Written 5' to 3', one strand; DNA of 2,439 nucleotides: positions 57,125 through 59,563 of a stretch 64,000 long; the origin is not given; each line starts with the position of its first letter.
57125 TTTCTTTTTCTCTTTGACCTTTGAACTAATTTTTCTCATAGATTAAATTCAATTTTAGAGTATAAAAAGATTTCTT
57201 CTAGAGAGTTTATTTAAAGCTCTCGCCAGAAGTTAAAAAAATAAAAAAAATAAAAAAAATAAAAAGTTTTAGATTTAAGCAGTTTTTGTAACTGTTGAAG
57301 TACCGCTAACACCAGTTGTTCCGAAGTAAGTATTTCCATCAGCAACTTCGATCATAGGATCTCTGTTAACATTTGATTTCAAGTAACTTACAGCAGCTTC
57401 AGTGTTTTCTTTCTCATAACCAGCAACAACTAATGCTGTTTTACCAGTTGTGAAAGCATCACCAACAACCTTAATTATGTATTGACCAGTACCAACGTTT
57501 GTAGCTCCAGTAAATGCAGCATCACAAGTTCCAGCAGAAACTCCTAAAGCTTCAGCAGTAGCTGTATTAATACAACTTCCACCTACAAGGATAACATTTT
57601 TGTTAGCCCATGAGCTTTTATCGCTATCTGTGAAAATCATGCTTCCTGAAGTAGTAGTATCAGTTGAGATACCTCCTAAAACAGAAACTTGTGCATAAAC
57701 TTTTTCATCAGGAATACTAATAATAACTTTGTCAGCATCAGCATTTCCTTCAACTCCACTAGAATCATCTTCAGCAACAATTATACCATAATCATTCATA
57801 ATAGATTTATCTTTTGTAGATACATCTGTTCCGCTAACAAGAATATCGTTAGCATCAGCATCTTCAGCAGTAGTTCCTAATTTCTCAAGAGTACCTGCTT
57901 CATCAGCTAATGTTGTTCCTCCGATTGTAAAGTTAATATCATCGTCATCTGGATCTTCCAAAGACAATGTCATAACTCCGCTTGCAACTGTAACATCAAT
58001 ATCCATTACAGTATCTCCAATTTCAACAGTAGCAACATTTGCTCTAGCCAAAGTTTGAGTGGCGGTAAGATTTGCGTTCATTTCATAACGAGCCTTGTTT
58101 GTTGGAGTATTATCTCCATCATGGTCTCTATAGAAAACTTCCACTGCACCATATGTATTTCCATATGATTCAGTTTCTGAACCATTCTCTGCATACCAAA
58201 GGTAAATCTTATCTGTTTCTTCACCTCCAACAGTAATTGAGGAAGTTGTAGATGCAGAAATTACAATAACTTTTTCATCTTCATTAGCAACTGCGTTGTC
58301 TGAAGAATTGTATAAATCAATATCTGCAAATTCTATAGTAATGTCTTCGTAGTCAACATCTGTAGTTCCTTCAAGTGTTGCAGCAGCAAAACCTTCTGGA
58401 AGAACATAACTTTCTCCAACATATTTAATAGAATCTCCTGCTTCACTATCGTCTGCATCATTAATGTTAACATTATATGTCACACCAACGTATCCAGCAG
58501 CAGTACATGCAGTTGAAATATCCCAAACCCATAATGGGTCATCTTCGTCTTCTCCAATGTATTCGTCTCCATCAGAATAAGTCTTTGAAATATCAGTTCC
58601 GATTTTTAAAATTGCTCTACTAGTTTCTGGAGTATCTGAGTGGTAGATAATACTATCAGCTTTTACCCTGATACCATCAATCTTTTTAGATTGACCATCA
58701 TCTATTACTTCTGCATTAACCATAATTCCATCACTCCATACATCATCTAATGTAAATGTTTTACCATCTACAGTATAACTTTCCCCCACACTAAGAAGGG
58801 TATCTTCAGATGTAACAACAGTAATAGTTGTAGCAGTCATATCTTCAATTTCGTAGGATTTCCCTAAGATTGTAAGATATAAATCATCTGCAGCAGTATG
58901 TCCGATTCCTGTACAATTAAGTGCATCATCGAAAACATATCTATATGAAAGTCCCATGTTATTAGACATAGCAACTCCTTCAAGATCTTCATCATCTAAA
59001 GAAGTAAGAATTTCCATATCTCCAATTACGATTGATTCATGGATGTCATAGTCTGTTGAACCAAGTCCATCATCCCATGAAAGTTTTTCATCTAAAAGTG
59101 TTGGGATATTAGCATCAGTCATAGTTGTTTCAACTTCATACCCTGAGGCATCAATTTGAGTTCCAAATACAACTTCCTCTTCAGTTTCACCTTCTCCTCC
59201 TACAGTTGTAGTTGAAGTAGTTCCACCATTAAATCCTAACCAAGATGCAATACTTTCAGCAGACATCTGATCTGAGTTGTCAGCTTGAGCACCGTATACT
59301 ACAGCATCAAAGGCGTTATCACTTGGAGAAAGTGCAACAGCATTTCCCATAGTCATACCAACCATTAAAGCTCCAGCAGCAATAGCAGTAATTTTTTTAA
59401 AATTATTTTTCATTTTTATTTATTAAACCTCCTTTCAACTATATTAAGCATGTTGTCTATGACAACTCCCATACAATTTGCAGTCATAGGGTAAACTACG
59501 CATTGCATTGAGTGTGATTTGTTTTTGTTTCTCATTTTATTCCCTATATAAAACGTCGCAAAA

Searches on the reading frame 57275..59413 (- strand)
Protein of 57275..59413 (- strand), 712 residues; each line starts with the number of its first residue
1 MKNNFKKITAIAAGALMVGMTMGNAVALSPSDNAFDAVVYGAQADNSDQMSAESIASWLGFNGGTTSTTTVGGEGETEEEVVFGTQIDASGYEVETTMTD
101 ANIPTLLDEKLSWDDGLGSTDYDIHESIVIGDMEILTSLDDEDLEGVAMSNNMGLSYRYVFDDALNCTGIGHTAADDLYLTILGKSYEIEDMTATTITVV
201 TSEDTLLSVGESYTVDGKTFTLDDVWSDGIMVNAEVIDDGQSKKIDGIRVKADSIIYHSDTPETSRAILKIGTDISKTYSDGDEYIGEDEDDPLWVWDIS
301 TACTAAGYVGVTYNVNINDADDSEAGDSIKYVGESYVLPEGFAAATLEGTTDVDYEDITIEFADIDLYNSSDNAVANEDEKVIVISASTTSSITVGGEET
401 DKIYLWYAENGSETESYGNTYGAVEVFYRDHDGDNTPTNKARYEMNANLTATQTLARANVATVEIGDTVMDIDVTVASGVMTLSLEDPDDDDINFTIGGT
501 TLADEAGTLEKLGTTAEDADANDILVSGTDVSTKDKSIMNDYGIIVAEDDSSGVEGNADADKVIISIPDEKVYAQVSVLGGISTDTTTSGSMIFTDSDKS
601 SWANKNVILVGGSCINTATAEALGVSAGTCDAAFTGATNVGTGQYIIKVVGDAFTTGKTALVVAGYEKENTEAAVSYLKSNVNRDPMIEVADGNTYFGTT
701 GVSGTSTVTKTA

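Call 3: search_protein_families(library=pfam, proteins=[window:57275-59413:-], max_evalue=1)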
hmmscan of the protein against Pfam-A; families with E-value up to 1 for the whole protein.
window:57275-59413:- (712 aa): 2 families
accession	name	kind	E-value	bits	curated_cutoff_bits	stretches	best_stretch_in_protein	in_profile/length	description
PF05124.17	S_layer_C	-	0.001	19.2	23.9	1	518-678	24-173/177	S-layer like family, outer domain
PF05354.17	Phage_attach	-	0.059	14.4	26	0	187-229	49-90/99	Phage Head-Tail Attachment protein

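Call 4: search_protein_families(library=ncbifam, proteins=[window:57275-59413:-], max_evalue=1)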
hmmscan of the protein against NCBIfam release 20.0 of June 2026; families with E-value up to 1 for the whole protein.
window:57275-59413:- (712 aa): 2 families
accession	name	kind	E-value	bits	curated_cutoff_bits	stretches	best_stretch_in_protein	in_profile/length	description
TIGR01454.1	AHBA_synth_RP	hypoth_equivalog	0.097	12.3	246.65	1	411-493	102-182/205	AHBA synthesis associated protein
NF001963.0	PRK00737.1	equivalog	0.13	12.2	101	0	224-259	35-71/74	small nuclear ribonucleoprotein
